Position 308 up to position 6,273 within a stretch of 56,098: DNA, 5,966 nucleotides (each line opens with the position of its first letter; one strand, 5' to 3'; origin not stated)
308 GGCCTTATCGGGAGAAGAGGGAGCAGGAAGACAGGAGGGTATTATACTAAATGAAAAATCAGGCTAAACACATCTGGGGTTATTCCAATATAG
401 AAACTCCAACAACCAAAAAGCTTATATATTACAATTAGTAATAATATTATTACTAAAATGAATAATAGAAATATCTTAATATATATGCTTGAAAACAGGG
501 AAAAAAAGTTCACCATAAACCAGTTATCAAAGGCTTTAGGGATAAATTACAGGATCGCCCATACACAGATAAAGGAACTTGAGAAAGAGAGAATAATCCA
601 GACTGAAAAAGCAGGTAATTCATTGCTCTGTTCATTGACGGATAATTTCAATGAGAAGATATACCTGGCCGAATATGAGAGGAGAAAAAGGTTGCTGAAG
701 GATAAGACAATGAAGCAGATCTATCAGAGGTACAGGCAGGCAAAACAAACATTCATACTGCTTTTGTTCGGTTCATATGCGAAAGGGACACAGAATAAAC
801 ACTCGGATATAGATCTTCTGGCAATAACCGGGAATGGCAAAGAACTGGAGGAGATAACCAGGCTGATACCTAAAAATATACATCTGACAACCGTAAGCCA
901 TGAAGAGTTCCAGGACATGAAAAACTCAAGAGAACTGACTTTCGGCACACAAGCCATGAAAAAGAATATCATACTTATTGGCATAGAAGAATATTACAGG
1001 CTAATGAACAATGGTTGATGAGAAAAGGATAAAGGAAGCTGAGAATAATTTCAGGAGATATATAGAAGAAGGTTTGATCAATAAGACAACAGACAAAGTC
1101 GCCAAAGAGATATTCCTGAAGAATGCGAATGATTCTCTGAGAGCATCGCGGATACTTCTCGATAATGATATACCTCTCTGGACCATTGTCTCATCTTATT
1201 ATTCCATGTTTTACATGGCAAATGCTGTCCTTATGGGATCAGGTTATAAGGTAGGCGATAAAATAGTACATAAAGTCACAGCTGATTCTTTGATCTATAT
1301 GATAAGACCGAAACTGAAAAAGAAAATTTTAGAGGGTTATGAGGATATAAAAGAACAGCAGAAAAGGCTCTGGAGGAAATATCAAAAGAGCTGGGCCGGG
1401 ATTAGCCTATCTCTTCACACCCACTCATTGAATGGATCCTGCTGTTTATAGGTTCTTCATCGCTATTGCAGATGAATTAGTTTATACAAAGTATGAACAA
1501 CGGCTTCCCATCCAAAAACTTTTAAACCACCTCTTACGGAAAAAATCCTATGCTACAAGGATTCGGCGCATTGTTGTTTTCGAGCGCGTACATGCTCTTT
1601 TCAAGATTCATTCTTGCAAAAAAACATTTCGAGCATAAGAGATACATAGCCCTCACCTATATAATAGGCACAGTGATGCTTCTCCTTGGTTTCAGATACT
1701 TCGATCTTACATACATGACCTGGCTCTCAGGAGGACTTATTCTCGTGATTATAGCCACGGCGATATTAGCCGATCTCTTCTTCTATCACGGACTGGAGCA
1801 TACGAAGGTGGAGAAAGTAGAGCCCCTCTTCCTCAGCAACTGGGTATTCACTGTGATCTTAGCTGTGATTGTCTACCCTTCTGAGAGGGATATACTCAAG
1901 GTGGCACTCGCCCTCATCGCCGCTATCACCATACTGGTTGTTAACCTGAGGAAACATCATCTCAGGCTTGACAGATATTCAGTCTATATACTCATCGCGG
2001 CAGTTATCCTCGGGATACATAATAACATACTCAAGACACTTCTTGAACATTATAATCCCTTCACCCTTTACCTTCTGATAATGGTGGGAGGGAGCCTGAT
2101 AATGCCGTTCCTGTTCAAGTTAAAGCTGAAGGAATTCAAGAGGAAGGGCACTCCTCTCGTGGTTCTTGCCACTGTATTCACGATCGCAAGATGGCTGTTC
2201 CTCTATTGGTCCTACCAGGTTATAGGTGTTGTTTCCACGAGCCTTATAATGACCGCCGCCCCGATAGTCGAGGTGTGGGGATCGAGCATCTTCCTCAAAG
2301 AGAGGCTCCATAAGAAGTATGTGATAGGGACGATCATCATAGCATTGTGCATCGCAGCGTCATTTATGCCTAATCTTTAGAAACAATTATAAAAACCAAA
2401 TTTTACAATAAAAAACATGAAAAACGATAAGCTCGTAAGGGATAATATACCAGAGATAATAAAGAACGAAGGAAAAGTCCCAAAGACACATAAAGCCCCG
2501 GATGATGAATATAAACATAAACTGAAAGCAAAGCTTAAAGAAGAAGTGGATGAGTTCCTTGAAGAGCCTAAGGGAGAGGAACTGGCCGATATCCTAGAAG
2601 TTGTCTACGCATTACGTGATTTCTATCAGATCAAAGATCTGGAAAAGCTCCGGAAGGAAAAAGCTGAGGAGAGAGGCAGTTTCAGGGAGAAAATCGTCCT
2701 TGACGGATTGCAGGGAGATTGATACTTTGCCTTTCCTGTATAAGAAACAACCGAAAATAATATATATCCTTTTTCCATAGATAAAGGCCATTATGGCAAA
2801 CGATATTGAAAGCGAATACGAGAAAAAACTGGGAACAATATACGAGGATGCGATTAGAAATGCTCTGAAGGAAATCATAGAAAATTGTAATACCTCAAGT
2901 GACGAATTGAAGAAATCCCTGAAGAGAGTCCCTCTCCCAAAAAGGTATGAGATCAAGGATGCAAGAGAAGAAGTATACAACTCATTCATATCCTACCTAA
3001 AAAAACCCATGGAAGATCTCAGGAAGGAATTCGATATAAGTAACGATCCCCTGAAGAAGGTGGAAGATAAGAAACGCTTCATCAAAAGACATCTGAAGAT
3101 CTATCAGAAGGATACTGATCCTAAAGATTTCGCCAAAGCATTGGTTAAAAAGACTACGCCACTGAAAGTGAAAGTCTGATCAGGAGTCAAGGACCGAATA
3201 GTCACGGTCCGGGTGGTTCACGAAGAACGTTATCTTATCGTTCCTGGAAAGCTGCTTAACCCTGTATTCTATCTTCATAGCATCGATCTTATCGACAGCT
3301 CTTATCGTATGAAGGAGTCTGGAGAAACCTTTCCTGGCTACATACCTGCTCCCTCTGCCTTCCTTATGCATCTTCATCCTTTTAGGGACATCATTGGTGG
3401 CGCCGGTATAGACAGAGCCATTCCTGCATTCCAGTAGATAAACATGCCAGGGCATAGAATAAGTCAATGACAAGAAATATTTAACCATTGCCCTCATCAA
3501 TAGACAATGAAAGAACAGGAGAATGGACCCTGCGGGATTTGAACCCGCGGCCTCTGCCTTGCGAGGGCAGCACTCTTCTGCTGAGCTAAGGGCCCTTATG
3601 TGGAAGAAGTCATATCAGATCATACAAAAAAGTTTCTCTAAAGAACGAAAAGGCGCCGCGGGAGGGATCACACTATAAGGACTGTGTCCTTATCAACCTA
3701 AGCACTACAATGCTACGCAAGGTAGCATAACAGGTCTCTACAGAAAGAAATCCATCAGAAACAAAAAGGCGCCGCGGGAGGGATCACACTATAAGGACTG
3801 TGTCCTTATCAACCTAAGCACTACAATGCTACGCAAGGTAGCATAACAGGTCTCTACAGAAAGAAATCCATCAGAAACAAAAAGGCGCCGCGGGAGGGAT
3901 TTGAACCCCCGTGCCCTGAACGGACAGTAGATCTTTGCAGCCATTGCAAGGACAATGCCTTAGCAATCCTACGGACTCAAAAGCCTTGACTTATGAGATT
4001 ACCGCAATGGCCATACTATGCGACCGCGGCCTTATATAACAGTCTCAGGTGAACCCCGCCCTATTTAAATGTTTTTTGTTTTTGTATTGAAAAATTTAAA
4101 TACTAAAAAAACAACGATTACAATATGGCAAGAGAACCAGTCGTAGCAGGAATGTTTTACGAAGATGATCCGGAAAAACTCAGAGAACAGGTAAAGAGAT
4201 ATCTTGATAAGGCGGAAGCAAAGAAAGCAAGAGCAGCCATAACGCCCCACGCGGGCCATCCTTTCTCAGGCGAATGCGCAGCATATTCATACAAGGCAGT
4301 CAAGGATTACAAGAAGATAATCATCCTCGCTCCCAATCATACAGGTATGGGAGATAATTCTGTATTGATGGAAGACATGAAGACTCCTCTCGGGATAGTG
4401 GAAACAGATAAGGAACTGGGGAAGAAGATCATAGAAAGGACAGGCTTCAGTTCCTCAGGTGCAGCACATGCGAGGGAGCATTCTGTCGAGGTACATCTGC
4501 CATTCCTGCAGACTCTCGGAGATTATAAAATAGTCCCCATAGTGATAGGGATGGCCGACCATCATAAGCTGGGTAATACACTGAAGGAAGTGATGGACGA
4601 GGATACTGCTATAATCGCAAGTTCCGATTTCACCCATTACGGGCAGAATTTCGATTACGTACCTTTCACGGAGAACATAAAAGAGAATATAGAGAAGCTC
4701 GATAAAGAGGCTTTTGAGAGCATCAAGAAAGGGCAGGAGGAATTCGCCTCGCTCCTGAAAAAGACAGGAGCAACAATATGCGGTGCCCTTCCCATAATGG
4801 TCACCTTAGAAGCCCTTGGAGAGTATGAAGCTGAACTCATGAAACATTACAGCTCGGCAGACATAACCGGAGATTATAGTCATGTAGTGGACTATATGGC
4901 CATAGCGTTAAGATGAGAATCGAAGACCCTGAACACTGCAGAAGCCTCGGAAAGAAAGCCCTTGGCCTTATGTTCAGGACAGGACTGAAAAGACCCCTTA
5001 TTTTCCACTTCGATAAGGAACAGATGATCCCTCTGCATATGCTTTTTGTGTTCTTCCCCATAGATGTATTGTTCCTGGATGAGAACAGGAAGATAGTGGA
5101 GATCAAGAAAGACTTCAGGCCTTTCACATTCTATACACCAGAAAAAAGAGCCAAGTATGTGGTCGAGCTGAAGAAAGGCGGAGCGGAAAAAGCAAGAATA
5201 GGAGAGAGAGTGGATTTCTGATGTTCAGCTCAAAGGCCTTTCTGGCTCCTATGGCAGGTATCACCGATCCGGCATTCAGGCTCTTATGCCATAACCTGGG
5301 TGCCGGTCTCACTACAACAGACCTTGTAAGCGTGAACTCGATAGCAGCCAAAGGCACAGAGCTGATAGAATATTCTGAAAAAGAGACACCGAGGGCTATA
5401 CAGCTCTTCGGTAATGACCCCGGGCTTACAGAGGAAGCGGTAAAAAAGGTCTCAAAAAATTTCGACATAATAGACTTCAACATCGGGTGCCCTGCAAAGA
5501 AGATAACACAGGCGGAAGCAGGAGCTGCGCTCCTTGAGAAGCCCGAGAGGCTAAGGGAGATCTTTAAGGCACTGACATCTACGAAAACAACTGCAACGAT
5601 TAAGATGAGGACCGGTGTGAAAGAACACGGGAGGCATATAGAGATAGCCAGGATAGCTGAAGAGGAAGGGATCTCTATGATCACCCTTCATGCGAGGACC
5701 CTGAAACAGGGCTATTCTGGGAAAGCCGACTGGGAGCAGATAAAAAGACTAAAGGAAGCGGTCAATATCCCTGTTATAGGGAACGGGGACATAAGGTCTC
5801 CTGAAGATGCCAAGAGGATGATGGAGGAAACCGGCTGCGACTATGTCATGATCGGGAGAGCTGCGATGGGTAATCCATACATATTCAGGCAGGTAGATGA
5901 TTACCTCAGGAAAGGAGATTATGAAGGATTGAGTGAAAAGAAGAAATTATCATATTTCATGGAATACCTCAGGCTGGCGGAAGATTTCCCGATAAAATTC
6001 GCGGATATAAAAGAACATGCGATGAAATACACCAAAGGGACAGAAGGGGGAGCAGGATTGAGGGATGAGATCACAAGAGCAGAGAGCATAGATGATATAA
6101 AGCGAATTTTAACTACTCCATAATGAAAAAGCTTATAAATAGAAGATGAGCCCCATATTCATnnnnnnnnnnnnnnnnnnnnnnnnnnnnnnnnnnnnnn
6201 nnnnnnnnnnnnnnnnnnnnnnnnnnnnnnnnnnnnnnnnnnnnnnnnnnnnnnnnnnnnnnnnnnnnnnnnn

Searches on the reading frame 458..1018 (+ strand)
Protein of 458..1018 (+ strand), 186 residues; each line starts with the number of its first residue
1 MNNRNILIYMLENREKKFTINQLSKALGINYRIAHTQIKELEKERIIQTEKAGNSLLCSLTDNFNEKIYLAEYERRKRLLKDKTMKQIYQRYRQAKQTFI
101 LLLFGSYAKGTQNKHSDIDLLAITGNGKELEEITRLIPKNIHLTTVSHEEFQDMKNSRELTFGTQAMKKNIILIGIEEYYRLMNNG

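Call 8: search_protein_families(library=pfam, proteins=[window:458-1018:+])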
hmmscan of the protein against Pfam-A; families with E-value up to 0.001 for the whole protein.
window:458-1018:+ (186 aa): 5 families
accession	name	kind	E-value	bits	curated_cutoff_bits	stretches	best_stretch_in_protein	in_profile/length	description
PF18765.7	Polbeta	-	2.2e-09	37.8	26.9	1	92-175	7-89/93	Polymerase beta, Nucleotidyltransferase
PF01909.29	NTP_transf_2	-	3.4e-08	34.2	21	1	101-133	17-53/93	Nucleotidyltransferase domain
PF22600.2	MTPAP-like_central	-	4.8e-06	27.1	27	1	72-145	13-71/139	Poly(A) RNA polymerase, mitochondrial-like, central palm domain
PF08279.18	HTH_11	-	6e-05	23.3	25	1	6-46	5-45/55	HTH domain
PF25212.1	HVO_A0114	-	0.00053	20.2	27.6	0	7-55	27-74/84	HVO_A0114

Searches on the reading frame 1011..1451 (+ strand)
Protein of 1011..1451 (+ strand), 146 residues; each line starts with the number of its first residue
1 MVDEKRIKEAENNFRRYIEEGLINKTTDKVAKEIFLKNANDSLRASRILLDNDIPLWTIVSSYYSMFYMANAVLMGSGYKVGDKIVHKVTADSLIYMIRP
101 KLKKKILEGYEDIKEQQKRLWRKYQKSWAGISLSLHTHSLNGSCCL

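Call 8: search_protein_families(library=pfam, proteins=[window:1011-1451:+])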
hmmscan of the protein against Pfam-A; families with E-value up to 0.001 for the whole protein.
window:1011-1451:+ (146 aa): 1 family
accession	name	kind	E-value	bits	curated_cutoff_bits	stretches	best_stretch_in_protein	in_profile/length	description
PF05168.19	HEPN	-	9.5e-05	23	22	1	34-81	3-50/117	HEPN domain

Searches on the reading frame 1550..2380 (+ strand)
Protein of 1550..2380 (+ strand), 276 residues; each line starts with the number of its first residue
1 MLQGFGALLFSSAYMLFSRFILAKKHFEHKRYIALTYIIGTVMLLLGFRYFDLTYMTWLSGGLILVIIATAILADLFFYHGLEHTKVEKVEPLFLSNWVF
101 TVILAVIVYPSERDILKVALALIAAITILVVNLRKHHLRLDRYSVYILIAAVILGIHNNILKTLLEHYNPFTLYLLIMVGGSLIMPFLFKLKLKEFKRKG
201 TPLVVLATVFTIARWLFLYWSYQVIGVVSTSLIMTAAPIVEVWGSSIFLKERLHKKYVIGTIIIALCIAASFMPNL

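Call 8: search_protein_families(library=pfam, proteins=[window:1550-2380:+])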
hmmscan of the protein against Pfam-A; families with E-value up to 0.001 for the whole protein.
window:1550-2380:+ (276 aa): 1 family
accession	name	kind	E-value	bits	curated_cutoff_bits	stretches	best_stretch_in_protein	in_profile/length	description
PF00892.27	EamA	-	8.4e-19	68.6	28.2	2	145-269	5-131/135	EamA-like transporter family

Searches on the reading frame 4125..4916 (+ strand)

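Call 8: search_protein_families(library=pfam, proteins=[window:4125-4916:+])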
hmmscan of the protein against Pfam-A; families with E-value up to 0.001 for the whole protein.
window:4125-4916:+ (263 aa): 2 families
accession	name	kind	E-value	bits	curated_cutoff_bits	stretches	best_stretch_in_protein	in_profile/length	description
PF01875.22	Memo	-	6.2e-64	216.2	27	1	4-259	1-267/269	Memo-like protein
PF02900.23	LigB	-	1.7e-05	24.5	26.3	1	71-254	61-267/269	Catalytic LigB subunit of aromatic ring-opening dioxygenase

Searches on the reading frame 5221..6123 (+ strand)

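Call 8: search_protein_families(library=pfam, proteins=[window:5221-6123:+])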
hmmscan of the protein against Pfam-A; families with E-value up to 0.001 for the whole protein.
window:5221-6123:+ (300 aa): 6 families
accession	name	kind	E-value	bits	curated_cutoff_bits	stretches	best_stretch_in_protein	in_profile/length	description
PF01207.24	Dus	-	1.9e-74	251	20.4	1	8-289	2-294/311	Dihydrouridine synthase (Dus)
PF00977.27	His_biosynth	-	8.7e-08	32.3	23.6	1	139-225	31-115/228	Histidine biosynthesis protein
PF01180.27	DHO_dh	-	4.8e-07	29.7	27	1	72-230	111-288/291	Dihydroorotate dehydrogenase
PF04131.20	NanE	-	0.00012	21.8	27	1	143-215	105-176/192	Putative N-acetylmannosamine-6-phosphate epimerase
PF00724.26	Oxidored_FMN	-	0.00036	20.3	27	1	155-227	262-337/342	NADH:flavin oxidoreductase / NADH oxidase family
PF01070.24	FMN_dh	-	0.00066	19.3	24.9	1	55-211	109-245/350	FMN-dependent dehydrogenase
